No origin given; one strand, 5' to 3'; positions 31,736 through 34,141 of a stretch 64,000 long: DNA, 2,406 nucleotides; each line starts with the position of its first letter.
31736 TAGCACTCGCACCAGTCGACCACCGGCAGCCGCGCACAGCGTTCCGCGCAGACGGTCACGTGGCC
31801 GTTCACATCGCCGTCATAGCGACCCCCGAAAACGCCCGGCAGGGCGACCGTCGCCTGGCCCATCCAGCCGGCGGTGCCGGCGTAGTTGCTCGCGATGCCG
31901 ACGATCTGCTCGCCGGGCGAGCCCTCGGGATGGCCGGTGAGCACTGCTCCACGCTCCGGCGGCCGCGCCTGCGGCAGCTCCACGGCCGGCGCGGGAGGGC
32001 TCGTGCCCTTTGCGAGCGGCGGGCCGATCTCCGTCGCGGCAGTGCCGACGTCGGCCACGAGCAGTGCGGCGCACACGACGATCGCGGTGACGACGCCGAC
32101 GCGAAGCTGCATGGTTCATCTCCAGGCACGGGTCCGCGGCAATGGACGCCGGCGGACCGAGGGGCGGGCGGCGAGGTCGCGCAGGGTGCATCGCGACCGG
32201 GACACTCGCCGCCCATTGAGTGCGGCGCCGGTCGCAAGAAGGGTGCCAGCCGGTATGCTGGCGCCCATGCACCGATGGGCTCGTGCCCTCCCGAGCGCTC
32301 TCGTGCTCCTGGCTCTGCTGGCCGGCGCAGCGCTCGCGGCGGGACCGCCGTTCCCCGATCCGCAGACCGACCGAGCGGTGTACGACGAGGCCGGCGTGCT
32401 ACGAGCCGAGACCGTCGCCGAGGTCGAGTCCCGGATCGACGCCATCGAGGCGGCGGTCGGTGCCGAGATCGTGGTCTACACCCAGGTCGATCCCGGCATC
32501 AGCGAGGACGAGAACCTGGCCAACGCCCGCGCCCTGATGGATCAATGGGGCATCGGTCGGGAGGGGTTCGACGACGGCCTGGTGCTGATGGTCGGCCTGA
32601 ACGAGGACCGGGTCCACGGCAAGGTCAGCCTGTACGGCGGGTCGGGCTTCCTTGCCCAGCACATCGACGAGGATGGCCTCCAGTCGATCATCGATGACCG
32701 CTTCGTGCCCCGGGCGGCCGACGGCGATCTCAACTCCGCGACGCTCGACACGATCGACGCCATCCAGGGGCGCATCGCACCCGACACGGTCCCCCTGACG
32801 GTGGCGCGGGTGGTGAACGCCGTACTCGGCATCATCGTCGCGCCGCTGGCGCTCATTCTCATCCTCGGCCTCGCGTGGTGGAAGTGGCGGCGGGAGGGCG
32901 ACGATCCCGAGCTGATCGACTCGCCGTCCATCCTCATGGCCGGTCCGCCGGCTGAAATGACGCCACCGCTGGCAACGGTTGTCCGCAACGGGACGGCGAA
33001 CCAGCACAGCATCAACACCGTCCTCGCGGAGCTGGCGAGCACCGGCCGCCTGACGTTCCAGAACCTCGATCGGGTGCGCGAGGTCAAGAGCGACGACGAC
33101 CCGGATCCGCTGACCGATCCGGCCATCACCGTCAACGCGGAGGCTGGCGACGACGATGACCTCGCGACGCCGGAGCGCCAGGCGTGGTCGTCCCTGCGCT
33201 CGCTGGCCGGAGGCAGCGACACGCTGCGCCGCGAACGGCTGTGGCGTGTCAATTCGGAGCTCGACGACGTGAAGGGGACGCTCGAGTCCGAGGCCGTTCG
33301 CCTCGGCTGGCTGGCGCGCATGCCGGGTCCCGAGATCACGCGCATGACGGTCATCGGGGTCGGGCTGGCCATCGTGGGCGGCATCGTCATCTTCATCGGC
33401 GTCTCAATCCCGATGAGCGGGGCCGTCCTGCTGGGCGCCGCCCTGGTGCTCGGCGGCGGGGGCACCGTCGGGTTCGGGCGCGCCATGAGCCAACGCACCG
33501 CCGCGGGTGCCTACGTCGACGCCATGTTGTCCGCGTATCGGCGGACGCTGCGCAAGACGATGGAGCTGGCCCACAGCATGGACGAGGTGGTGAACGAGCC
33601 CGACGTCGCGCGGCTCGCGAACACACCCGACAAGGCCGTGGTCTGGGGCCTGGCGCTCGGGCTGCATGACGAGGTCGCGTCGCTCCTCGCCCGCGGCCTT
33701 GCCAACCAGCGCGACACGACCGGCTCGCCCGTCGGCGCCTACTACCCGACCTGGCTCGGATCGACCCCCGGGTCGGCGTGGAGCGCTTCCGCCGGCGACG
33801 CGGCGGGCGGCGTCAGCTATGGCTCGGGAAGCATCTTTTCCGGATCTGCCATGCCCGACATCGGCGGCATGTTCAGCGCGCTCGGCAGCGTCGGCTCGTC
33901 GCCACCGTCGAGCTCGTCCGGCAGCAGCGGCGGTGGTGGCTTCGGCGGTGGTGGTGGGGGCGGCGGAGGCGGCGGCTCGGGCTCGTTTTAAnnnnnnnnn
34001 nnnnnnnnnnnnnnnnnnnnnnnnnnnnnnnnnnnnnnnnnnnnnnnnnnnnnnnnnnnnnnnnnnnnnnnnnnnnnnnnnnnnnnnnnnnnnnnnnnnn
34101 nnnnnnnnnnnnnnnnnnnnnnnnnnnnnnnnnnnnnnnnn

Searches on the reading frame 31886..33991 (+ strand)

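Call 46: search_protein_families(library=ncbifam, proteins=[window:31886-33991:+], max_evalue=0.00001)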
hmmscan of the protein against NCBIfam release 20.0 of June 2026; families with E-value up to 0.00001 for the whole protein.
window:31886-33991:+ (701 aa): 0 families

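Call 63: search_protein_families(library=pfam, proteins=[window:31886-33991:+], max_evalue=0.0001)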
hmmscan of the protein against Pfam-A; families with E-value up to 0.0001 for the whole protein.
window:31886-33991:+ (701 aa): 2 families
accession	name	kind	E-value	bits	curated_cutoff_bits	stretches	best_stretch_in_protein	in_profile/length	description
PF04536.20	TPM_phosphatase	-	5.7e-18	65.6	22.1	1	165-294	1-123/125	TPM domain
PF20990.2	DUF2207_C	-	4.7e-12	46.6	33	1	354-562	8-217/247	Predicted membrane protein (DUF2207) C-terminal domain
